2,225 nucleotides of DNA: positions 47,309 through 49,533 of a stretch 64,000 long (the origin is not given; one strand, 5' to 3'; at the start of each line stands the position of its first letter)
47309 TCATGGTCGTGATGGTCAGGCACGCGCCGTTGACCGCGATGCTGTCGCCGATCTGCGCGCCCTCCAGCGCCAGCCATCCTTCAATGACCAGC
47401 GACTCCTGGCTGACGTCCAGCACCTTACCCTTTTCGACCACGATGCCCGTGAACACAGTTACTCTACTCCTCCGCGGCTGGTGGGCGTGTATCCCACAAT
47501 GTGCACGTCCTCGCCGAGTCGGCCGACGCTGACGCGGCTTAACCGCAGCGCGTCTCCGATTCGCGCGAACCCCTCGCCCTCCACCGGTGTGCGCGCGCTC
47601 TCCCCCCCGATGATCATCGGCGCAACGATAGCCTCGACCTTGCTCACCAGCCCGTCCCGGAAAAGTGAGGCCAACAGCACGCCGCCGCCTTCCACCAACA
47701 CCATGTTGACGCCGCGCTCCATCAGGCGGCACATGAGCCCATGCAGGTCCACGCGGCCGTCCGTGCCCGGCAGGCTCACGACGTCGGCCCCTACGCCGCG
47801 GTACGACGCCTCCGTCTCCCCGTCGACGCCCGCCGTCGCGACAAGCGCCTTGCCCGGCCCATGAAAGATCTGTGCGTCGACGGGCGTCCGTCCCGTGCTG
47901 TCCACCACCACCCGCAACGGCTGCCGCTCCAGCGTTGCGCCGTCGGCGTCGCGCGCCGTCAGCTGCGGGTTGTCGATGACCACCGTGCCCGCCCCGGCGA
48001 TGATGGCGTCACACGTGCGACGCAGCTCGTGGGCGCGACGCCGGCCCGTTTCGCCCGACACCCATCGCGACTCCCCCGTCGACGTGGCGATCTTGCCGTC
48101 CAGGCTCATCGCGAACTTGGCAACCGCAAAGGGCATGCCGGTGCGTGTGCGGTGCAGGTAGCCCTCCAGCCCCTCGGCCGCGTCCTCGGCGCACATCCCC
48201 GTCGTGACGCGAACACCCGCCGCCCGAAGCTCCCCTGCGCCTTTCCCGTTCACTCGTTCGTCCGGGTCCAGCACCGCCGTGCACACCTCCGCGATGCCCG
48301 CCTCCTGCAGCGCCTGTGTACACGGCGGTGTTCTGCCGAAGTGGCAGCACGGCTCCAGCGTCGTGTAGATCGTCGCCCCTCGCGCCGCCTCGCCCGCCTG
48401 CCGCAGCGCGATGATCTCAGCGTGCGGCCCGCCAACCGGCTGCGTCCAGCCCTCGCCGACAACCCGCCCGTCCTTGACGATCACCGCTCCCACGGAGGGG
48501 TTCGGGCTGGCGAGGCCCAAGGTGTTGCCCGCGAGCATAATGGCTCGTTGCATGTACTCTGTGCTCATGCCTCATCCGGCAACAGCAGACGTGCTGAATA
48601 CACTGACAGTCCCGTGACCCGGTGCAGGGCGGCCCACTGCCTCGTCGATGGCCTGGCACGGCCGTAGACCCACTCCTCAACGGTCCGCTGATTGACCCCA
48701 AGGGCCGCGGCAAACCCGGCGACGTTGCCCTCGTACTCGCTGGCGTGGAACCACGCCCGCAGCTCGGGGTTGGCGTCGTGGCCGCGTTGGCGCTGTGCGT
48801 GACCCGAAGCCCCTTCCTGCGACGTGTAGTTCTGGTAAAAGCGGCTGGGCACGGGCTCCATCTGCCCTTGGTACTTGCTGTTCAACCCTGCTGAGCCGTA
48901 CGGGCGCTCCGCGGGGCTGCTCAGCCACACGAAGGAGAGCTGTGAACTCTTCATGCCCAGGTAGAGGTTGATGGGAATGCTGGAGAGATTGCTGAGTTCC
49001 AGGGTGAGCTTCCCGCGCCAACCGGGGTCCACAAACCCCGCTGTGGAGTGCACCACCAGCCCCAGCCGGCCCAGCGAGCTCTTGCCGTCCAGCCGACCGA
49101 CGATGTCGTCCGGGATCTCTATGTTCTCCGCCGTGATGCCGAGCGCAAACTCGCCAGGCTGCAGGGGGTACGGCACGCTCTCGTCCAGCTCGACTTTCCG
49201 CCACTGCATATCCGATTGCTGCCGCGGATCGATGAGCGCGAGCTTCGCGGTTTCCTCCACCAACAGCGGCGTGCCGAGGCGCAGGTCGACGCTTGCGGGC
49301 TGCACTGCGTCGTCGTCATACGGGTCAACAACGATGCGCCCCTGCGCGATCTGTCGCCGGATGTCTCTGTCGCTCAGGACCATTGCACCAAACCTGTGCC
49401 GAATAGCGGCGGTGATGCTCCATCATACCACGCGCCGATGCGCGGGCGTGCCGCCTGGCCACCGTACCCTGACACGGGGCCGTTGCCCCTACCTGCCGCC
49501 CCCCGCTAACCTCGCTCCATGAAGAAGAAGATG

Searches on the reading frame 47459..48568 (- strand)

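Call 9: search_protein_families(library=pfam, proteins=[window:47459-48568:-])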
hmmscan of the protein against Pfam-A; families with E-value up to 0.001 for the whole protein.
window:47459-48568:- (369 aa): 4 families
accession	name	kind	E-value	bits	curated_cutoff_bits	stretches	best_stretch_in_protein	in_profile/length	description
PF01872.23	RibD_C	-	8.1e-51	173.1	24.1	1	146-356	1-196/197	RibD C-terminal domain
PF00383.29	dCMP_cyt_deam_1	-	1.6e-17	63.7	25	1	4-97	6-100/102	Cytidine and deoxycytidylate deaminase zinc-binding region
PF14437.12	MafB19-deam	-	1.5e-08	35.1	27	1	5-104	6-106/142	MafB19-like deaminase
PF18785.7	Inv-AAD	-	0.00093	19.5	26.5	0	65-126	54-119/129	Invertebrate-AID/APOBEC-deaminase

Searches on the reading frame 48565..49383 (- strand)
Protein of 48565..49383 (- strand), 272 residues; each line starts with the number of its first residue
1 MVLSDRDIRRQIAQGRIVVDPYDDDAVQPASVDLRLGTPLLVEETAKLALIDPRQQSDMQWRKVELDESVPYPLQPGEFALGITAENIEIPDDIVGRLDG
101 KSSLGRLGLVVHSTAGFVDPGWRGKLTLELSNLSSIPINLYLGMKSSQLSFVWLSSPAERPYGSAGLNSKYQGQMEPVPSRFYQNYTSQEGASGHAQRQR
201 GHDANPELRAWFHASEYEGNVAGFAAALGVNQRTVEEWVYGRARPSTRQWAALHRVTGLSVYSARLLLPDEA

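Call 9: search_protein_families(library=pfam, proteins=[window:48565-49383:-])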
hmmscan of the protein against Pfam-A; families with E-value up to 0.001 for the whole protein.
window:48565-49383:- (272 aa): 4 families
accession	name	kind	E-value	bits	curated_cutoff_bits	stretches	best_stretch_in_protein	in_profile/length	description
PF22769.1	DCD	-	9.2e-45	152.9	27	1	2-151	1-150/153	dCTP deaminase-like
PF06559.16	DCD_N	-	3.3e-10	40.5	21.4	1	2-151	4-160/164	2'-deoxycytidine 5'-triphosphate deaminase (DCD) N-terminal domain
PF22569.1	DCD_C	-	0.0004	20.2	22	1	60-175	66-185/192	2'-deoxycytidine 5'-triphosphate deaminase (DCD), C-terminal domain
PF00692.24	dUTPase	-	0.00061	20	22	1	79-152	31-102/129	dUTPase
